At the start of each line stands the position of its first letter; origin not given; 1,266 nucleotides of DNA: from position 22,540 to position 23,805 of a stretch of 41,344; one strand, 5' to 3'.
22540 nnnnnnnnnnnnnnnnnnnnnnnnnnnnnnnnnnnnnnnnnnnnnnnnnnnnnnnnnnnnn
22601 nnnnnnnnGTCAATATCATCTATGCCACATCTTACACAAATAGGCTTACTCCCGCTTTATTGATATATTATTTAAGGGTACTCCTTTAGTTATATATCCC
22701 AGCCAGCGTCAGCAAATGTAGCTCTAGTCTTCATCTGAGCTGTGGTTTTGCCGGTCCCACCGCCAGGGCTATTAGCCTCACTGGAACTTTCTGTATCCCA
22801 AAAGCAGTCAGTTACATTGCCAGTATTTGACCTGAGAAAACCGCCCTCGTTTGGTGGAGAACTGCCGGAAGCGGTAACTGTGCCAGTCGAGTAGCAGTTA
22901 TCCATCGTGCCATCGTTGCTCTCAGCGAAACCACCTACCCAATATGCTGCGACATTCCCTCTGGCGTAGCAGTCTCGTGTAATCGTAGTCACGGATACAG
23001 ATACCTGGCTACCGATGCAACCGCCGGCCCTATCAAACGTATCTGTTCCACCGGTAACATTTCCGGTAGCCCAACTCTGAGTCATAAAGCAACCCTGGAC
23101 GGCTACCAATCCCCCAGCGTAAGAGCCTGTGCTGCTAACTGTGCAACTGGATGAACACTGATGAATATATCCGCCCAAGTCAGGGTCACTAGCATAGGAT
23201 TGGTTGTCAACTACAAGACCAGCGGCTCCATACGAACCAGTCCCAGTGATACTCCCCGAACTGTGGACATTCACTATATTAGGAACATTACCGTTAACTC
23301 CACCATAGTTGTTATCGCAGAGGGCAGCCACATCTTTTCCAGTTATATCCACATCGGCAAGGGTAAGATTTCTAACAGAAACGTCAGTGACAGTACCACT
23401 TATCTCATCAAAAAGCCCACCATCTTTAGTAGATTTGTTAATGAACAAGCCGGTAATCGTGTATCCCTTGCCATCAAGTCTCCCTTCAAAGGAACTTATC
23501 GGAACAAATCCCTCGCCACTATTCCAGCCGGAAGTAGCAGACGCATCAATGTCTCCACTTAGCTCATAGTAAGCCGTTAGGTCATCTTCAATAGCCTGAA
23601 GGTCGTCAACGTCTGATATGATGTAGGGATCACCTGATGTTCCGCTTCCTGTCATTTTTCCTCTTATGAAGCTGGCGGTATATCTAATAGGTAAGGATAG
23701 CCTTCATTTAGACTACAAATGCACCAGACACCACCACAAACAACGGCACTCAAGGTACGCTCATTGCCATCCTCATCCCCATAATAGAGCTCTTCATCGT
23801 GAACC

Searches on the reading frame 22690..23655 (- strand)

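Call 38: search_protein_families(library=phrogs, max_evalue=0.01, proteins=[window:22690-23655:-])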
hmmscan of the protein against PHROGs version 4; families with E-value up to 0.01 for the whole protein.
window:22690-23655:- (321 aa): 2 families
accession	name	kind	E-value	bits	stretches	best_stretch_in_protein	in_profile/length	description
phrog_30905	-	unknown function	1.9e-08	35.4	1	13-149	5-128/139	-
phrog_21223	-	unknown function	0.0027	17.1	1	2-220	279-492/710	-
